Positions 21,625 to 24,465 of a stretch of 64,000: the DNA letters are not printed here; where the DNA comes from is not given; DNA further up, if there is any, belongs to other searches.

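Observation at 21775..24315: C11 clostripain-like peptidase with thrombospondin-type-3-like Ca-binding repeats and a C-terminal '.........' sorting-type domain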

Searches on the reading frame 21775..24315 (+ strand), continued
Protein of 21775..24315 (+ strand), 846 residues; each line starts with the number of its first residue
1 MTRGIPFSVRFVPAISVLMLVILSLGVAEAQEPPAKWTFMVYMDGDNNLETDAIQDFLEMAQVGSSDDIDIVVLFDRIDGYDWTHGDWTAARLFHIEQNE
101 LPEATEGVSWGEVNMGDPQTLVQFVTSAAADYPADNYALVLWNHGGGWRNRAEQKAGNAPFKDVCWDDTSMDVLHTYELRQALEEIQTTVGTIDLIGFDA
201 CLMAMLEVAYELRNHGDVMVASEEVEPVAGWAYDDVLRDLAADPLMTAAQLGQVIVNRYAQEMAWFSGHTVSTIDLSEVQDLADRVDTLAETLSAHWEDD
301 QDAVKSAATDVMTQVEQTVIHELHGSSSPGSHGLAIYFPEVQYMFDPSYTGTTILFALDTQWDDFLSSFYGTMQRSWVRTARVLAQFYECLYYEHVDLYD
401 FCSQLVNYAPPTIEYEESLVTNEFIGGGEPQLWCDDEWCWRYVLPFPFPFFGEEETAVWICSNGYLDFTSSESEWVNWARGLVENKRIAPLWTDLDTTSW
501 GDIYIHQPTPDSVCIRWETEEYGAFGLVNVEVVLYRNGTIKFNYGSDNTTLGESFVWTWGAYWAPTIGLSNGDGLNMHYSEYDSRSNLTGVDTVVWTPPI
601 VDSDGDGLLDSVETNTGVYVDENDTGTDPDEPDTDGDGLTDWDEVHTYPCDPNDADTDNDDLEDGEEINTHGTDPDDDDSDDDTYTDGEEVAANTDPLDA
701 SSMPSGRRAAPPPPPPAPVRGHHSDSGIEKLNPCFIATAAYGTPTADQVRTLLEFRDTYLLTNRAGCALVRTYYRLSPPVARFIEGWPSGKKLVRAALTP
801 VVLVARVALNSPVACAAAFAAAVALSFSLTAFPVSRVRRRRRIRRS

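Call 66: search_protein_families(library=ncbifam, proteins=[P0056, P0070, P0092, P0145, P0147, P0164, P0165, P0107, P0055, P0143], max_evalue=0.01)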
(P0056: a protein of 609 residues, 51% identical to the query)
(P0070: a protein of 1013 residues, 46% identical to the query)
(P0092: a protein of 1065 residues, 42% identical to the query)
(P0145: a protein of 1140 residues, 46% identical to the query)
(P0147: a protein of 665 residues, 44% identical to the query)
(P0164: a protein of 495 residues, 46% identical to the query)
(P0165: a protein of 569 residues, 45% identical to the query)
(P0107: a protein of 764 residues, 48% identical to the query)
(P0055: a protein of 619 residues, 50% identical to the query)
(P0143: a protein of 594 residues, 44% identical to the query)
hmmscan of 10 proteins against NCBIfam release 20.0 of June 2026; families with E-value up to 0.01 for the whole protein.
P0056 (609 aa): 1 family
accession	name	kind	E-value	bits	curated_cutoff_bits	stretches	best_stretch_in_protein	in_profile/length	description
TIGR02806.2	clostrip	equivalog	7.6e-29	100.9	550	1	23-220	3-218/472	clostripain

P0070 (1013 aa): 2 families
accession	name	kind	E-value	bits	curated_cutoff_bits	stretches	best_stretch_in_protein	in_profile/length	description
TIGR02806.2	clostrip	equivalog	1.1e-24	87.2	550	2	39-153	3-130/472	clostripain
TIGR02543.1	List_Bact_rpt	repeat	7e-14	51.9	20.95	3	927-961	4-39/44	TIGR02543 family repeat protein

P0092 (1065 aa): 1 family
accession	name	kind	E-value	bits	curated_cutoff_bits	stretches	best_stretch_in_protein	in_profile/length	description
TIGR02806.2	clostrip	equivalog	2.9e-25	89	550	1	30-247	1-222/472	clostripain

P0145 (1140 aa): 2 families
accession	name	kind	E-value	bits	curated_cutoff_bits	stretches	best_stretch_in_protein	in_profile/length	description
TIGR02806.2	clostrip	equivalog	4.3e-25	88.5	550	1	42-237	3-218/472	clostripain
NF012200.0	choice_anch_D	domain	0.001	19.5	45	1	428-497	35-107/108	choice-of-anchor D domain-containing protein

P0147 (665 aa): 3 families
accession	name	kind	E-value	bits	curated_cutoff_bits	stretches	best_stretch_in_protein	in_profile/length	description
TIGR02806.2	clostrip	equivalog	9.3e-27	94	550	2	27-154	3-139/472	clostripain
TIGR04174.1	IPTL_CTERM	subfamily_domain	6.8e-07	29.4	20.5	1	634-659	1-26/27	IPTL-CTERM sorting domain-containing protein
NF033207.2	midcut_by_XrtH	subfamily_domain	1.1e-06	28.8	45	1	626-663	32-66/175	midcut-by-XrtH protein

P0164 (495 aa): 3 families
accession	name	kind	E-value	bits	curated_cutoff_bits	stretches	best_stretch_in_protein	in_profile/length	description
TIGR02806.2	clostrip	equivalog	2e-28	99.5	550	1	36-237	3-222/472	clostripain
NF045500.1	Omp28_seleno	equivalog_domain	3.2e-11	43.2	200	1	377-451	237-311/377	Omp28-related selenoprotein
NF047638.1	throspo3_MtsC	equivalog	2.6e-08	33.2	350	1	412-449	64-101/428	cell-cell cohesion MYXO-CTERM protein MtsC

P0165 (569 aa): 3 families
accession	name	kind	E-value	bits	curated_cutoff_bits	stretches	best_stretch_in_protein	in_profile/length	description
TIGR02806.2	clostrip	equivalog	1.7e-22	80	550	1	46-247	3-221/472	clostripain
NF047638.1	throspo3_MtsC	equivalog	3.7e-11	42.6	350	1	402-507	66-174/428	cell-cell cohesion MYXO-CTERM protein MtsC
NF045500.1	Omp28_seleno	equivalog_domain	2e-06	27.5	200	1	412-462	261-311/377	Omp28-related selenoprotein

P0107 (764 aa): 1 family
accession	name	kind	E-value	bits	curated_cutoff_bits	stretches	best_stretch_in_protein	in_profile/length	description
TIGR02806.2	clostrip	equivalog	6.3e-27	94.5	550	1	35-233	3-220/472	clostripain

P0055 (619 aa): 1 family
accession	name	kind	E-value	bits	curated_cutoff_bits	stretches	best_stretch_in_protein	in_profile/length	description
TIGR02806.2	clostrip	equivalog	1.7e-33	116.2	550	2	26-147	1-134/472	clostripain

P0143 (594 aa): 1 family
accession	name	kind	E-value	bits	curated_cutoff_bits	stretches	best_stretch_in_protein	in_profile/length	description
TIGR02806.2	clostrip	equivalog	1.5e-27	96.6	550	2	23-142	3-134/472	clostripain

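Call 68: find_encoding_contigs(protein=P0051, flank=10000, max_places=2)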
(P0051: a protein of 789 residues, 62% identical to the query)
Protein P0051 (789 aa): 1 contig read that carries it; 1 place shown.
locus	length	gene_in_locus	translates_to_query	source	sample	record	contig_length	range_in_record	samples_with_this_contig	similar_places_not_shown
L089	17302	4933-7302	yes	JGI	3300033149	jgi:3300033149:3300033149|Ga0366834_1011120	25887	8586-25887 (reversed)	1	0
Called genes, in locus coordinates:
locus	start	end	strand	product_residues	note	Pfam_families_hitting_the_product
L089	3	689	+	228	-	?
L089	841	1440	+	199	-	PF00672:HAMP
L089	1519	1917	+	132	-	-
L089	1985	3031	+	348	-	PF02608:Bmp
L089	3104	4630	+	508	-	PF00005:ABC_tran, PF13304:AAA_21 (faint), PF00005:ABC_tran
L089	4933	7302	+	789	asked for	PF03415:Peptidase_C11, PF18884:TSP3_bac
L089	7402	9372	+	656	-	PF14827:dCache_3 (weak), PF17201:Cache_3-Cache_2, PF17202:sCache_3_3, PF17203:sCache_3_2 (weak), PF00672:HAMP, PF00512:HisKA, PF02518:HATPase_c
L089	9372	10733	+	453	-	PF00072:Response_reg, PF01078:Mg_chelatase (faint), PF00158:Sigma54_activat, PF14532:Sigma54_activ_2, PF00004:AAA (weak), PF07728:AAA_5, PF25601:AAA_lid_14, PF02954:HTH_8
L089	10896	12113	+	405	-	PF00072:Response_reg, PF00512:HisKA, PF02518:HATPase_c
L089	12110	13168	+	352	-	PF13746:Fer4_18 (faint), PF12838:Fer4_7 (faint), PF13187:Fer4_9 (faint), PF17179:Fer4_22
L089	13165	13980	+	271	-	PF00970:FAD_binding_6 (weak), PF00175:NAD_binding_1, PF10418:DHODB_Fe-S_bind (weak)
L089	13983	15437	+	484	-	PF04879:Molybdop_Fe4S4, PF00384:Molybdopterin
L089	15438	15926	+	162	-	PF00037:Fer4 (faint), PF12837:Fer4_6 (faint), PF13237:Fer4_10 (weak), PF13247:Fer4_11, PF12838:Fer4_7 (weak), PF13187:Fer4_9 (weak)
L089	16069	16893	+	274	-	PF00146:NADHdh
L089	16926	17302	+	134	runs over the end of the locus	PF01058:Oxidored_q6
